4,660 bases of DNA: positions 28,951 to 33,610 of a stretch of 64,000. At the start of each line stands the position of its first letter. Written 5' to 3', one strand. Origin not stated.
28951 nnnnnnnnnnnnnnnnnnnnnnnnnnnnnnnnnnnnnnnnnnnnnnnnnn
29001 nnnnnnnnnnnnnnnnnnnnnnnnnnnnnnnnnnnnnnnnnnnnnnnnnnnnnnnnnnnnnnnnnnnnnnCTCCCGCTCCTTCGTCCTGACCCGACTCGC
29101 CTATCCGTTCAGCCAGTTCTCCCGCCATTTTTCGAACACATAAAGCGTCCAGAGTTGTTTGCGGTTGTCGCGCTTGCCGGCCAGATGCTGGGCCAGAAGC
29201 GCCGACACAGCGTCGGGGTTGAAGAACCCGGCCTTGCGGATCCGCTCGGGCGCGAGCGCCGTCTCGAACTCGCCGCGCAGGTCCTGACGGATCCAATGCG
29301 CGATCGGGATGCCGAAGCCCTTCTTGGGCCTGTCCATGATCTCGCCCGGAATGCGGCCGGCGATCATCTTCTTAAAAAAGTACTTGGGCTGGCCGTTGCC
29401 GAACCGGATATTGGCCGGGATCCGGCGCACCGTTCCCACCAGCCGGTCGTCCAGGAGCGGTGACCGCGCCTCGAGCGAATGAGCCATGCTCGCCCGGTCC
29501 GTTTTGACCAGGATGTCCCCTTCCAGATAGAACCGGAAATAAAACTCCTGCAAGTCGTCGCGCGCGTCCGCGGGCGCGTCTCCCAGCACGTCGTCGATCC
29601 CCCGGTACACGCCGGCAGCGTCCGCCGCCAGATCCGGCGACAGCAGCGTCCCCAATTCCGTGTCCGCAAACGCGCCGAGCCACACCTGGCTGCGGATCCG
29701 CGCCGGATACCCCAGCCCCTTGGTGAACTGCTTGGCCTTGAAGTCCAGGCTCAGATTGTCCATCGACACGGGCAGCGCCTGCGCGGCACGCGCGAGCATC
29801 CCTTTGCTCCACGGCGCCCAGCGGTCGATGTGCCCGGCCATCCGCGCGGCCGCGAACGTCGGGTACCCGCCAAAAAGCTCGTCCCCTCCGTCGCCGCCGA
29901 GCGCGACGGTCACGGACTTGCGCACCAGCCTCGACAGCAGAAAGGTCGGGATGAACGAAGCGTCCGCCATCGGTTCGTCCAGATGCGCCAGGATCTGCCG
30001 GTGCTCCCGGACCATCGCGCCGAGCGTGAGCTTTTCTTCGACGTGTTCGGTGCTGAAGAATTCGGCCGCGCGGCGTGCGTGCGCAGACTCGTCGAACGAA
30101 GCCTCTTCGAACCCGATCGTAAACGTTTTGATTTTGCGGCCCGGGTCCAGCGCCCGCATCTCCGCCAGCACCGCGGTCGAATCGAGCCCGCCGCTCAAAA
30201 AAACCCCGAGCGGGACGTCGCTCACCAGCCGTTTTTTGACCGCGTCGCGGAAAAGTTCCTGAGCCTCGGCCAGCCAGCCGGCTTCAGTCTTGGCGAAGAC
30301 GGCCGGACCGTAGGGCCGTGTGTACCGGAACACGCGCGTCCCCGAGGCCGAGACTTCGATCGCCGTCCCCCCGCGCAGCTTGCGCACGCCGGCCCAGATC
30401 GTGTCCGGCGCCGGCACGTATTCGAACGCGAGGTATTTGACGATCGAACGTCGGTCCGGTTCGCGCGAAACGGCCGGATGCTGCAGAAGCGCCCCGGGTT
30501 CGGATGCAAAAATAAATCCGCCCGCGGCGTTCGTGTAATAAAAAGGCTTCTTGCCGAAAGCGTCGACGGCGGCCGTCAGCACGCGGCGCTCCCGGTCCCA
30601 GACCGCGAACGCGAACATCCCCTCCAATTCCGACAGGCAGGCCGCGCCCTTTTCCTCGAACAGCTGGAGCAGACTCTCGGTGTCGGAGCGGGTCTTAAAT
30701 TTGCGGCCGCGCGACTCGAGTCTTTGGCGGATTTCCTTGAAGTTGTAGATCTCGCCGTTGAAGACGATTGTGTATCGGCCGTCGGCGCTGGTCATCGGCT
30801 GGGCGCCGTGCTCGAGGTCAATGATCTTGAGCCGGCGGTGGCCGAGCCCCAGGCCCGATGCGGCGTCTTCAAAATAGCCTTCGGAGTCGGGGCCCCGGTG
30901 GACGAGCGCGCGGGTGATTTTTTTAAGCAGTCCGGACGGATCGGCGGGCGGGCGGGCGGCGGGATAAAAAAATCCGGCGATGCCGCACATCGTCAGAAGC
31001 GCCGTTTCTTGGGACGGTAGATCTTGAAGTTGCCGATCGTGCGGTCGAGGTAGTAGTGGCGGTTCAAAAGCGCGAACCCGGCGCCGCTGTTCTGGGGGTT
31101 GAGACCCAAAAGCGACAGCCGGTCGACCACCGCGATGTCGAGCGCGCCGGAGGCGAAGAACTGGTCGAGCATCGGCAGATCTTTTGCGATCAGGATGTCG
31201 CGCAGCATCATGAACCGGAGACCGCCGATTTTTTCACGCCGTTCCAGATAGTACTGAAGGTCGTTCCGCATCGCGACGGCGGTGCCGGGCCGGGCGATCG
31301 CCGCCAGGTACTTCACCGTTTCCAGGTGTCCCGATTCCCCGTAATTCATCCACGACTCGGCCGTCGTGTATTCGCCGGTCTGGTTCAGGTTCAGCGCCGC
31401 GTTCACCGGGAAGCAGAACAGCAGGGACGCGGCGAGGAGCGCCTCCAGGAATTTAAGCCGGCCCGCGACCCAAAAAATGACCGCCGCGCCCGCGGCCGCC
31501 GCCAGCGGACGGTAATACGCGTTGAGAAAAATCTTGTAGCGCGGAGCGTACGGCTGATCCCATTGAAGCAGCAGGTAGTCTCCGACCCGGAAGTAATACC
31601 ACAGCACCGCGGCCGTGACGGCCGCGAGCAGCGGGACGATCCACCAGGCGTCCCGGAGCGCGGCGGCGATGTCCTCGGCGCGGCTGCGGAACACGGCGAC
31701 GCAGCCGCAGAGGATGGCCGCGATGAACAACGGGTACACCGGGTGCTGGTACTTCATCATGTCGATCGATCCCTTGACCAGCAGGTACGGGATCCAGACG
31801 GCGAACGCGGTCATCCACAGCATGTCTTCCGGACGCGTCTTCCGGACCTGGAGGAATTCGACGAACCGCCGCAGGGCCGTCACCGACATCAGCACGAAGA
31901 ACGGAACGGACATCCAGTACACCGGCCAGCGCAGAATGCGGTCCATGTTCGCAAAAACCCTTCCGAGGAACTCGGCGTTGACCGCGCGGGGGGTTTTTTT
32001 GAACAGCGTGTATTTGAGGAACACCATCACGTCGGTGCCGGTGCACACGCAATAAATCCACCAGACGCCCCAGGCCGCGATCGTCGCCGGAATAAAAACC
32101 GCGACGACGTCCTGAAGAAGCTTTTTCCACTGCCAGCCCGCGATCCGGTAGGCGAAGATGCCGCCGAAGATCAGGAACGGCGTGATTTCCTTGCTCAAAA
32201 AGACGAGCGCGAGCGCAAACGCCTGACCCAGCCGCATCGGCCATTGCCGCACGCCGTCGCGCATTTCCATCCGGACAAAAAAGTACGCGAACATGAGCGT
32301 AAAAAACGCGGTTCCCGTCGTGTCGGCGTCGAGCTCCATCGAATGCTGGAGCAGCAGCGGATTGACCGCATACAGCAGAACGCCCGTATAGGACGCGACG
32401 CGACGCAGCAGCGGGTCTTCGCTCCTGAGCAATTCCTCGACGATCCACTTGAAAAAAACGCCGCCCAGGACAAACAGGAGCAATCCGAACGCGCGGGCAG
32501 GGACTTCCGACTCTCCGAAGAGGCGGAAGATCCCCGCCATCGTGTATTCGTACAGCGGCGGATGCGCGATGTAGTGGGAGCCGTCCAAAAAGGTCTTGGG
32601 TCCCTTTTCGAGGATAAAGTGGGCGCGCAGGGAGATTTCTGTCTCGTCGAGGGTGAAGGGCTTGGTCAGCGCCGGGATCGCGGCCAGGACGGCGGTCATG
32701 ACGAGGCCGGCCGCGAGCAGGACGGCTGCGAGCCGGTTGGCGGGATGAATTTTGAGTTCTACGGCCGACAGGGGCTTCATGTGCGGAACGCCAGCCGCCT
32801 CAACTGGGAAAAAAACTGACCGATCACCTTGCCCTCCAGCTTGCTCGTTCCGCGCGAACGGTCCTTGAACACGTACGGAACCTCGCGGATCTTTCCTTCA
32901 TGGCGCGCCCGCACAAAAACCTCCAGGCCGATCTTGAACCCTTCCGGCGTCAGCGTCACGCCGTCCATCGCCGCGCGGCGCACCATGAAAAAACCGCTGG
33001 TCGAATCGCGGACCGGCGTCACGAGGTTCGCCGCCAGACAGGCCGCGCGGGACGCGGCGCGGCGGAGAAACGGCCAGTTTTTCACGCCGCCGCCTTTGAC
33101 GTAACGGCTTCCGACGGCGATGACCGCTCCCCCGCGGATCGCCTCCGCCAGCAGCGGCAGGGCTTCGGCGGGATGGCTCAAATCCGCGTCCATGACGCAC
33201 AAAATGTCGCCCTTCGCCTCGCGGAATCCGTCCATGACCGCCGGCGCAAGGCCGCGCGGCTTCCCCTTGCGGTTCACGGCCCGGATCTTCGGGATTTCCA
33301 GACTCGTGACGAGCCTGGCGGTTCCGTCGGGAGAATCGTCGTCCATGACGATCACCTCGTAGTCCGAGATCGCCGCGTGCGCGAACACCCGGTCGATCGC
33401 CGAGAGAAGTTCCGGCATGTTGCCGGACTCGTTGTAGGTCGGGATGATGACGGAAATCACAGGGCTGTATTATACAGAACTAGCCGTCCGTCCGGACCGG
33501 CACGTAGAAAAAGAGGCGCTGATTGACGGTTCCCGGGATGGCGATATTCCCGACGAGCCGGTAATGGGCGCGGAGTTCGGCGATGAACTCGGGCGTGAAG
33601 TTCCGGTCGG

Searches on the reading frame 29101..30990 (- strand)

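Call 3: search_protein_families(library=pfam, proteins=[window:29101-30990:-], max_evalue=0.1)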
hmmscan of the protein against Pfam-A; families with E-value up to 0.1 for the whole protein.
window:29101-30990:- (629 aa): 5 families
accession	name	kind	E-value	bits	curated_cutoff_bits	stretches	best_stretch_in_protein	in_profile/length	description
PF00733.27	Asn_synthase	-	1.6e-96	324.5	21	1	243-623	2-353/354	Asparagine synthase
PF13537.11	GATase_7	-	2.3e-45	154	25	1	51-170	1-123/123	Glutamine amidotransferase domain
PF13522.11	GATase_6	-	1.4e-42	145.2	27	1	34-164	1-130/130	Glutamine amidotransferase domain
PF12481.13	DUF3700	-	0.00027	20.9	27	1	118-169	125-176/228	Aluminium induced protein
PF06508.19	QueC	-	0.087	12.7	22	0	263-321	4-60/210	Queuosine biosynthesis protein QueC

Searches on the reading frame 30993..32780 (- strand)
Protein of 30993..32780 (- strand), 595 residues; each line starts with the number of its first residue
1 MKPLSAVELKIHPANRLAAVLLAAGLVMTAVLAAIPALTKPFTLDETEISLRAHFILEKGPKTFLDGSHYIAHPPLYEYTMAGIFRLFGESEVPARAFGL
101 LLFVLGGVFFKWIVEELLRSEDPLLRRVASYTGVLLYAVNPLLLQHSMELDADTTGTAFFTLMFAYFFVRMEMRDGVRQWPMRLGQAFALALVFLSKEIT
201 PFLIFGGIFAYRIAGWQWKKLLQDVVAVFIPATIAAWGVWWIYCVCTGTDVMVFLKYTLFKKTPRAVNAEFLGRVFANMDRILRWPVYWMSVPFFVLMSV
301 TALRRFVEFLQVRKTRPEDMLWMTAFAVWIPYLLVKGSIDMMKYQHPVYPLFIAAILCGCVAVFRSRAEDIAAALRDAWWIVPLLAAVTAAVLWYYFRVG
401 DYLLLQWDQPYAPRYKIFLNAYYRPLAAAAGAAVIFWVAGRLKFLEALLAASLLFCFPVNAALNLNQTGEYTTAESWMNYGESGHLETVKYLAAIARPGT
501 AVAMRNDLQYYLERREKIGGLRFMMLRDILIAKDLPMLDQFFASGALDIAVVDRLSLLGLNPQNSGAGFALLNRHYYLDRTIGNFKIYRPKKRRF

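Call 13: search_protein_families(library=pfam, proteins=[window:30993-32780:-], max_evalue=0.00001)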
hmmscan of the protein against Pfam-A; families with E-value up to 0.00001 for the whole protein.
window:30993-32780:- (595 aa): 1 family
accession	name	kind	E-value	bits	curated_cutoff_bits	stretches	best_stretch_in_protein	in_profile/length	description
PF13231.12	PMT_2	-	2.8e-11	44.3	26.1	1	73-229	2-145/160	Dolichyl-phosphate-mannose-protein mannosyltransferase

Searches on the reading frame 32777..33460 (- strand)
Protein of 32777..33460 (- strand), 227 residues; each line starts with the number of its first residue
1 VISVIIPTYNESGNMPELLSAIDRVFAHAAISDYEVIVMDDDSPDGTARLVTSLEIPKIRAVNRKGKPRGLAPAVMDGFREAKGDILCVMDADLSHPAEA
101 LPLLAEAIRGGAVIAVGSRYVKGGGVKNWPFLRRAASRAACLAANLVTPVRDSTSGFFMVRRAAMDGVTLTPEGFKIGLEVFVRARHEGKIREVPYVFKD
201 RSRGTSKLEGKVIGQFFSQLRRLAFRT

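Call 13: search_protein_families(library=pfam, proteins=[window:32777-33460:-], max_evalue=0.00001)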
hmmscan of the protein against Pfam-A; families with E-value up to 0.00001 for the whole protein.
window:32777-33460:- (227 aa): 2 families
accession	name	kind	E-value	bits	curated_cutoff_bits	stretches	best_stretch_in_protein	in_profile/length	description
PF00535.33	Glycos_transf_2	-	1.1e-29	104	23.3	1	3-165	1-164/168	Glycosyl transferase family 2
PF13641.12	Glyco_tranf_2_3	-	1.5e-06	28.8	27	1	2-108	3-111/230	Glycosyltransferase like family 2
